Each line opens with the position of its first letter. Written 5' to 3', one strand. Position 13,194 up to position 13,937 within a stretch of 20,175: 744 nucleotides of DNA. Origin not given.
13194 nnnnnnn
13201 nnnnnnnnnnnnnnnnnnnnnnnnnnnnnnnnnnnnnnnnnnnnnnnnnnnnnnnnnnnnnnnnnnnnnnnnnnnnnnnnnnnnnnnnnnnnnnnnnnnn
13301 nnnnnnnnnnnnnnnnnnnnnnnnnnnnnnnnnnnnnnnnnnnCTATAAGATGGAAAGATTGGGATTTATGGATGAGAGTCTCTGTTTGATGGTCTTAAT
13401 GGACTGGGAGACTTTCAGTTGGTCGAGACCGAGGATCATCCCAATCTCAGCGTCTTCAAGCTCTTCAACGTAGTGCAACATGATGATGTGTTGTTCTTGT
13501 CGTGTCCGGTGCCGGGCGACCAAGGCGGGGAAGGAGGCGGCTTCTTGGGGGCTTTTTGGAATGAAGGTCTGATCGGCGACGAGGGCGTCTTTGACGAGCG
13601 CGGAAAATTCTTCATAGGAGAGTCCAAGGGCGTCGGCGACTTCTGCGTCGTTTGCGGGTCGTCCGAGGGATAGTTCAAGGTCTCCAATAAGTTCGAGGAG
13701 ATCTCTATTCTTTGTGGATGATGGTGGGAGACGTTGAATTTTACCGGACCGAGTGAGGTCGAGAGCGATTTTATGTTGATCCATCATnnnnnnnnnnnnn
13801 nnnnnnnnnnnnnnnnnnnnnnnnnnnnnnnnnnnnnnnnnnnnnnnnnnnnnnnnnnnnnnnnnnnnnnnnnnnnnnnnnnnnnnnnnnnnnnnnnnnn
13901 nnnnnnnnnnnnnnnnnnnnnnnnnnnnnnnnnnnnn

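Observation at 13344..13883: Sigma3-sigma4-only paralogue directly downstream of the sigma-28 gene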

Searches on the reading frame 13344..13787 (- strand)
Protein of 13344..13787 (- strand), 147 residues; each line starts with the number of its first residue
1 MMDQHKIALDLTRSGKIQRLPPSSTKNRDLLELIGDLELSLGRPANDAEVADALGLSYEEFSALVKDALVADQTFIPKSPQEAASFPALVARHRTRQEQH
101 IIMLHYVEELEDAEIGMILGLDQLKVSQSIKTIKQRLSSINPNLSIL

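Call 4: search_protein_families(library=pfam, proteins=[window:13344-13787:-], max_evalue=1)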
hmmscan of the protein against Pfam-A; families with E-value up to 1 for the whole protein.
window:13344-13787:- (147 aa): 4 families
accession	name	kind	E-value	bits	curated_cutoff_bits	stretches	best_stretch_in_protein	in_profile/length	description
PF04545.22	Sigma70_r4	-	2e-06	27.6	24.1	1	96-137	7-48/50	Sigma-70, region 4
PF04539.22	Sigma70_r3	-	0.0015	19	25.3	1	29-68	5-44/78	Sigma-70 region 3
PF22233.2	PhyR_sigma-like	-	0.0023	18.1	27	0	47-69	22-44/50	Response regulator PhyR, sigma-like domain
PF08281.18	Sigma70_r4_2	-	0.02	15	25.7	1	96-123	13-40/54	Sigma-70, region 4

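Call 6: search_protein_families(library=ncbifam, proteins=[window:13344-13787:-], max_evalue=0.1)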
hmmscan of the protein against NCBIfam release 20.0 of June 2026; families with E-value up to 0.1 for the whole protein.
window:13344-13787:- (147 aa): 17 families
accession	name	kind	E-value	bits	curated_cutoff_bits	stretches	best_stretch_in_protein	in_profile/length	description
TIGR02479.1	FliA_WhiG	subfamily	8.4e-11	42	189.6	2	96-137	178-219/224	FliA/WhiG family RNA polymerase sigma factor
NF005413.0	PRK06986.1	subfamily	2.3e-10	40.7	201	2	96-138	191-233/241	RNA polymerase sigma factor FliA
NF005809.0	PRK07670.1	equivalog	3.7e-09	36.5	326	2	95-129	204-238/255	FliA/WhiG family RNA polymerase sigma factor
NF004935.0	PRK06288.1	equivalog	1.2e-08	35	343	2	95-138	216-263/270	RNA polymerase sigma factor WhiG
TIGR02937.1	sigma70-ECF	superfamily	2.7e-06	27.1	42.9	1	96-138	120-162/165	sigma-70 family RNA polymerase sigma factor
TIGR02980.1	SigBFG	subfamily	8.7e-06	25.6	234.35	1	96-137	181-222/227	SigB/SigF/SigG family RNA polymerase sigma factor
NF004572.0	PRK05911.1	equivalog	0.00011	21.7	378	1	81-129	193-241/257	RNA polymerase sigma factor sigma-28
NF009091.0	PRK12427.1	equivalog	0.00016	21.4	339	1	96-139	186-229/233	FliA/WhiG family RNA polymerase sigma factor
TIGR02885.1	spore_sigF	equivalog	0.0031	17.4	321.45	1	95-136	185-226/231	RNA polymerase sporulation sigma factor SigF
TIGR02952.1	Sig70_famx2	equivalog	0.0034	17.3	206.45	1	90-128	119-157/170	ECF subfamily RNA polymerase sigma factor, BldN family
NF005514.0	PRK07122.1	subfamily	0.0042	16.3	372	0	94-131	216-253/264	RNA polymerase sigma factor SigF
TIGR02941.1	Sigma_B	equivalog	0.006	16.1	315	1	97-131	209-243/255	RNA polymerase sigma factor SigB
NF005644.0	PRK07408.1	subfamily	0.0062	16.2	261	0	29-94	116-185/258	RNA polymerase sigma factor SigF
NF006623.1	PRK09191.1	subfamily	0.0084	15.9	240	1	94-138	89-133/258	PhyR family response regulator anti-anti-sigma factor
TIGR03001.1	Sig-70_gmx1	subfamily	0.011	15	154.6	1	95-138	163-206/244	RNA polymerase sigma-70 factor, Myxococcales family 1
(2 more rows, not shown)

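Call 8: find_homologous_proteins(query=window:13344-13787:-, max_evalue=0.001)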
Query window:13344-13787:- (147 aa): 7 proteins with E <= 0.001 among 60 candidates.
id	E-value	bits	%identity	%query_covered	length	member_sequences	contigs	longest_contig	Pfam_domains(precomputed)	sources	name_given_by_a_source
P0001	3.6e-86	304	100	100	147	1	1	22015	PF04545.23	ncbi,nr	ncbi:MAG: hypothetical protein P1V97_03195 [Planctomycetota bacterium]|nr:hypothetical protein [Plan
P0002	2.2e-66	240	82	97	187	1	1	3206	PF04539.23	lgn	-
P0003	9.8e-61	222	77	97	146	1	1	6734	PF04545.23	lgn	-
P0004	8.5e-54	199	68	98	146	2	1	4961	-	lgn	-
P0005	1.3e-41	160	62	93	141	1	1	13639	PF22233.3,PF08281.19,PF04539.23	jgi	jgi:DNA-directed RNA polymerase specialized sigma subunit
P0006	5.3e-8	51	38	71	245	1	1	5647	PF04545.23,PF04542.21,PF08281.19,PF04539.23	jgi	jgi:RNA polymerase sigma factor for flagellar operon FliA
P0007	1.5e-6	46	36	70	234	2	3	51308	PF04545.23,PF04542.21,PF08281.19,PF04539.23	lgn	-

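Call 9: find_encoding_contigs(protein=P0005, flank=6000, max_places=3)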
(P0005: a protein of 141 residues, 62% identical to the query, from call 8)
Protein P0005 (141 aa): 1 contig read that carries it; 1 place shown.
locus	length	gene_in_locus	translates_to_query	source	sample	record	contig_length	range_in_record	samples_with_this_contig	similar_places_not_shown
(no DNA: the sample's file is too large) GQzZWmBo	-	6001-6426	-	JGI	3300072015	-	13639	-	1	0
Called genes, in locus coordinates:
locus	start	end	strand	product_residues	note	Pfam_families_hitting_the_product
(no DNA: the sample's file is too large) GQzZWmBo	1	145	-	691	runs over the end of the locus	-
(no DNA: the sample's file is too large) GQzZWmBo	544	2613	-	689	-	PF01807:Zn_ribbon_DnaG, PF08275:DNAG_N, PF01751:Toprim, PF13155:Toprim_2, PF13362:Toprim_3 (weak), PF13662:Toprim_4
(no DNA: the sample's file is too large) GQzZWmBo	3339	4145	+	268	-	PF04542:Sigma70_r2, PF04539:Sigma70_r3 (weak), PF04545:Sigma70_r4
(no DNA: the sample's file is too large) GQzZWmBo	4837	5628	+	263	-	PF04542:Sigma70_r2, PF04539:Sigma70_r3, PF04545:Sigma70_r4, PF08281:Sigma70_r4_2 (weak)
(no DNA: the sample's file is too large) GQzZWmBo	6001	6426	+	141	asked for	PF04539:Sigma70_r3 (weak), PF22233:PhyR_sigma-like (faint), PF08281:Sigma70_r4_2 (weak)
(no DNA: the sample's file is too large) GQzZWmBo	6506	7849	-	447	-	PF10459:Peptidase_S46 (faint), PF00089:Trypsin, PF13365:Trypsin_2, PF13180:PDZ_2 (weak), PF17820:PDZ_6 (faint), PF00595:PDZ (weak), PF13180:PDZ_2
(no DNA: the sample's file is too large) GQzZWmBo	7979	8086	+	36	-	?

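Call 10: find_encoding_contigs(protein=P0004, flank=6000, max_places=3)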
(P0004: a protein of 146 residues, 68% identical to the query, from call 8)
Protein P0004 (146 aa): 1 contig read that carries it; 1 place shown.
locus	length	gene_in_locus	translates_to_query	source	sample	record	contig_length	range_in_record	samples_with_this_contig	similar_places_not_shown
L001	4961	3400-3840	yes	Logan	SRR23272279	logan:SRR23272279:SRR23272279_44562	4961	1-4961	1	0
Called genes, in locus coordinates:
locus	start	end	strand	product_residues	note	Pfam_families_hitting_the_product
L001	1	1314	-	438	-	?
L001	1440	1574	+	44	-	-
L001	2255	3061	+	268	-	PF04542:Sigma70_r2, PF04539:Sigma70_r3, PF04545:Sigma70_r4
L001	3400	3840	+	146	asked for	-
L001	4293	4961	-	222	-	?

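Call 11: find_encoding_contigs(protein=P0003, flank=6000, max_places=3)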
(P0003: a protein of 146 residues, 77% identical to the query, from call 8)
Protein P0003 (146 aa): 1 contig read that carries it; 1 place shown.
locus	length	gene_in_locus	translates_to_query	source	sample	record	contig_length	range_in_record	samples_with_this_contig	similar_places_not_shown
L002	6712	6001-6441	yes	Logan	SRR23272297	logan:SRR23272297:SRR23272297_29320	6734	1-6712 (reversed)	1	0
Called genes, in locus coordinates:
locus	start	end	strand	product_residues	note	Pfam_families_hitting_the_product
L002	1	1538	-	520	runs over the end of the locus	?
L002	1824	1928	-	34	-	-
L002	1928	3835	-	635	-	PF01807:Zn_ribbon_DnaG, PF08275:DNAG_N, PF01751:Toprim, PF13155:Toprim_2, PF13662:Toprim_4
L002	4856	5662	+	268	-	PF04542:Sigma70_r2, PF04539:Sigma70_r3 (weak), PF04545:Sigma70_r4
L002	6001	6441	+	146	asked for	PF04545:Sigma70_r4 (faint)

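Call 12: find_encoding_contigs(protein=P0002, flank=6000, max_places=3)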
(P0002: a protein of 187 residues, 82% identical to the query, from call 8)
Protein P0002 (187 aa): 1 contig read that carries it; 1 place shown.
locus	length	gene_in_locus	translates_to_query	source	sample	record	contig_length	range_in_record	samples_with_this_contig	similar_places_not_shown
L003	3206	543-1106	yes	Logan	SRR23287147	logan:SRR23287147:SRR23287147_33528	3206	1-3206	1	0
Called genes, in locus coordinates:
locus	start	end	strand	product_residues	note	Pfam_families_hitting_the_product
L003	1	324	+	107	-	?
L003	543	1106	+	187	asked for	PF04539:Sigma70_r3 (weak)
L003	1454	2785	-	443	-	PF10459:Peptidase_S46 (faint), PF00089:Trypsin, PF13365:Trypsin_2, PF17820:PDZ_6 (faint), PF13180:PDZ_2 (weak), PF00595:PDZ (weak), PF13180:PDZ_2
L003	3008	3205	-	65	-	?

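Call 28: predict_structure(alignment_id=A3)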
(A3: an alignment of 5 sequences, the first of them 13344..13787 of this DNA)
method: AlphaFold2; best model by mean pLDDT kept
length: 147 residues; sequences in the alignment: 5
mean_pLDDT: 60.4   pTM: 0.39
mean pLDDT of the five models: 60.4, 57.4, 52.7, 51.8, 50.5
residues with pLDDT >= 90: 3; 70-90: 58; 50-70: 30; < 50: 56
segments of 3 or more residues with pLDDT < 50: 1-28, 69-92, 144-147
pLDDT, mean of each block of 10 residues (from residue 1): 32 35 41 70 71 73 60 44 46 63 75 86 87 70 47
secondary structure, 60 per line:
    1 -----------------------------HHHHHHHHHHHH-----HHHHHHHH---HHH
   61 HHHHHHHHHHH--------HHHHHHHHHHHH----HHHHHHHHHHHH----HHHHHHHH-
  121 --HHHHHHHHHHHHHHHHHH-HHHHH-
elements in order: H30-41 H47-54 H58-71 H80-91 H96-107 H112-119 H123-140 H142-146

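Call 29: search_protein_representatives(alignment_id=A3)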
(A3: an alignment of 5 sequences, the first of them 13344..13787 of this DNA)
Query: 5 sequences, 146 profile positions. Proteins with E-value up to 0.001 (for the whole library): 772; up to 1e-10: 5; up to 1e-30: 2. The best 150 are listed.
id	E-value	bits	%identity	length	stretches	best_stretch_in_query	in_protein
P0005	2.2e-71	254.9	-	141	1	2-142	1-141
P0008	1.9e-40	154.5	-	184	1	2-139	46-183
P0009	6.6e-16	74.9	-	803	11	26-52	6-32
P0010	3.2e-12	62.9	-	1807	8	34-54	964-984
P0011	8.9e-12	61.5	-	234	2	87-140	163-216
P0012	1.4e-10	57.6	-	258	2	85-140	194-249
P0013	1.9e-10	57.2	-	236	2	76-138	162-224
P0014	5.1e-10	55.8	-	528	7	26-52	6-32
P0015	6.7e-10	55.4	-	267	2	88-139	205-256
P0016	7.8e-10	55.2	-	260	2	88-139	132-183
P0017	8.0e-10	55.2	-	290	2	88-133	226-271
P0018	1.5e-09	54.3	-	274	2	77-139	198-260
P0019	2.3e-09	53.7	-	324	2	87-139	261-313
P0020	3.1e-09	53.3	-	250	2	88-139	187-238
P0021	3.1e-09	53.2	-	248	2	78-130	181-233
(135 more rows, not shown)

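Call 31: find_encoding_contigs(protein=P0008, flank=8000, max_places=3)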
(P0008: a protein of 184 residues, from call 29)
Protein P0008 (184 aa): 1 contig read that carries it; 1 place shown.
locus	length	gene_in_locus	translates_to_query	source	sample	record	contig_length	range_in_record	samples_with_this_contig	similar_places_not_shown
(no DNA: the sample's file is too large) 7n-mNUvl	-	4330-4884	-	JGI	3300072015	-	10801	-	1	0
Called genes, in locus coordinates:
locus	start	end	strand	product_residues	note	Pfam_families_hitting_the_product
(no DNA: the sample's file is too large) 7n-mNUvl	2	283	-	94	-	?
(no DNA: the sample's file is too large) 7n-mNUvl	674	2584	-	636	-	PF01807:Zn_ribbon_DnaG, PF08275:DNAG_N, PF01751:Toprim, PF13155:Toprim_2, PF13662:Toprim_4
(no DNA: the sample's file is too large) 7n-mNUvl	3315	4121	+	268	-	PF04542:Sigma70_r2, PF04539:Sigma70_r3 (weak), PF04545:Sigma70_r4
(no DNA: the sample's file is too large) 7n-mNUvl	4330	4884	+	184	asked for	PF04545:Sigma70_r4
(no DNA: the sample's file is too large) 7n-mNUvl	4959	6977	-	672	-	PF04551:GcpE, PF26540:GcpE_C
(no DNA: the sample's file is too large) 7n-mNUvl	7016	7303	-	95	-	-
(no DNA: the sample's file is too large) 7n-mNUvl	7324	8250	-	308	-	PF00781:DAGK_cat, PF19279:YegS_C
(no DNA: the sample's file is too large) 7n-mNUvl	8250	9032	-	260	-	PF00005:ABC_tran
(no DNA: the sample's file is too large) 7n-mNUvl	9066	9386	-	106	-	PF06155:GBBH-like_N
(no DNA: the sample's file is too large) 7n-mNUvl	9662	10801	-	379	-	?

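Call 34: fold_search(model_id=the predicted structure, library=pdb)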
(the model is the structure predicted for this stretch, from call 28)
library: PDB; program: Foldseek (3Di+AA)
matches with E <= 10: 776; with E <= 0.001: 1
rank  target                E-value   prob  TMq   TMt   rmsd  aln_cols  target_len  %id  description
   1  1rp3_C                9.1e-04  1.00  0.34  0.22  17.7       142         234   26  Cocrystal structure of the flagellar sigma/anti-sigma complex, Sigma-28/FlgM (released 2004-04-06)
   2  9a7s_A                1.4e-03  1.00  0.32  0.20  21.4       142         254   20  Integrative model of RPSD-RPOB by crosslinking MS and deep learning (released 2024-09-18)
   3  1rp3_E                1.5e-03  1.00  0.34  0.21  17.8       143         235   27  Cocrystal structure of the flagellar sigma/anti-sigma complex, Sigma-28/FlgM (released 2004-04-06)
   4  1rp3_A                1.8e-03  1.00  0.33  0.21  17.3       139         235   27  Cocrystal structure of the flagellar sigma/anti-sigma complex, Sigma-28/FlgM (released 2004-04-06)
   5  9a50_A                2.0e-03  1.00  0.37  0.21  18.9       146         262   16  Integrative model of RPSB-RPOC by crosslinking MS and deep learning (released 2024-09-18)
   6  9wsf_A                2.3e-03  1.00  0.31  0.21  15.2       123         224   28  Crystal structure of Sigma28/FlgM complex from Pseudomonas aeruginosa at 1.95 Angstrom resolution (released 2026-02-25)
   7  6pfj_A                2.7e-03  1.00  0.29  0.21  11.9       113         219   26  Structure of S. venezuelae RsiG-WhiG-(ci-di-GMP) complex, P64 crystal form (released 2019-11-13)
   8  8x6g_H                3.6e-03  1.00  0.37  0.23  22.6       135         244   17  Cryo-EM structure of Staphylococcus aureus sigB-dependent RNAP-promoter open complex (released 2024-06-05)
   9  1rp3_G                3.8e-03  1.00  0.35  0.24  16.5       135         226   26  Cocrystal structure of the flagellar sigma/anti-sigma complex, Sigma-28/FlgM (released 2004-04-06)
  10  6pfv_A                4.2e-03  1.00  0.30  0.21  12.7       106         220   26  Structure of S. venezuelae RisG-WhiG-c-di-GMP complex: orthorhombic crystal form (released 2019-11-13)
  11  6pfv_G                4.2e-03  1.00  0.29  0.21  12.2       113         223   27  Structure of S. venezuelae RisG-WhiG-c-di-GMP complex: orthorhombic crystal form (released 2019-11-13)
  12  9a58_A                5.3e-03  0.99  0.28  0.13  24.3       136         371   18  Integrative model of SIGA-RPOC by crosslinking MS and deep learning (released 2024-09-18)
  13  5e17_F                6.2e-03  0.98  0.29  0.15  23.6       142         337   20  T. thermophilus transcription initiation complex having a RRR discriminator sequence and a nontemplate-strand length c (released 2016-03-09)
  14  6lts_F                6.6e-03  0.99  0.31  0.15  23.6       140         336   18  Crystal structure of Thermus thermophilus transcription initiation complex comprising a truncated sigma finger (released 2020-03-11)
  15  9wsm_F                1.3e-02  0.98  0.32  0.21  24.0       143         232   26  Cryo-EM structure of Sigma28-RNAP open promoter complex from Pseudomonas aeruginosa (released 2026-02-25)
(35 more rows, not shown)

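Call 35: find_related_loci(query=A4, collection=genome_contigs, flank=10000)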
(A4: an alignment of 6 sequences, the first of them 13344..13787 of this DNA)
Query A4 (147 aa) in genome_contigs; peptide patterns used: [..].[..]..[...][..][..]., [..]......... (x = any residue, [..] = any of these).
37 stretches matched a pattern, but none encodes a relative of the query by tblastn (E <= 1e-3).

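Call 38: search_protein_families(library=pfam, proteins=[P0005], max_evalue=0.1)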
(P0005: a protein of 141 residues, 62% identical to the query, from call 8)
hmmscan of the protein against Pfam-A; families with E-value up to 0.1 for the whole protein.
P0005 (141 aa): 8 families
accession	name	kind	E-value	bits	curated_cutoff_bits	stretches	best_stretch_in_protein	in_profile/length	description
PF08281.18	Sigma70_r4_2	-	2.2e-07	30.8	25.7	1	91-122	9-40/54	Sigma-70, region 4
PF04539.22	Sigma70_r3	-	1.5e-06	28.7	25.3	1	27-69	4-46/78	Sigma-70 region 3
PF22233.2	PhyR_sigma-like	-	3.2e-05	24.1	27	1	96-130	7-41/50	Response regulator PhyR, sigma-like domain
PF04545.22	Sigma70_r4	-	3.3e-05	23.8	24.1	1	92-124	4-36/50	Sigma-70, region 4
PF04297.20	UPF0122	-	0.009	16.7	22.7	1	92-129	17-54/101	Putative helix-turn-helix protein, YlxM / p13 like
PF20019.4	VMAP-M20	-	0.019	15.5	27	1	48-97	46-92/129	vWA-MoxR associated protein middle region 20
PF22451.2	NirdL-like_HTH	-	0.033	14.2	27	0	112-135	20-43/47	Siroheme decarboxylase NirDL-like HTH domain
PF00196.25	GerE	-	0.055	13.5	23.5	0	93-125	3-34/57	Bacterial regulatory proteins, luxR family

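Call 44: find_related_loci(query=A4, collection=metagenome_contigs, flank=7000)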
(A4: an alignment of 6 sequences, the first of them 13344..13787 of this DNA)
Query A4 (147 aa) in metagenome_contigs; peptide patterns used: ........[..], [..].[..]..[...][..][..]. (x = any residue, [..] = any of these).
153 stretches matched a pattern, but none encodes a relative of the query by tblastn (E <= 1e-3).
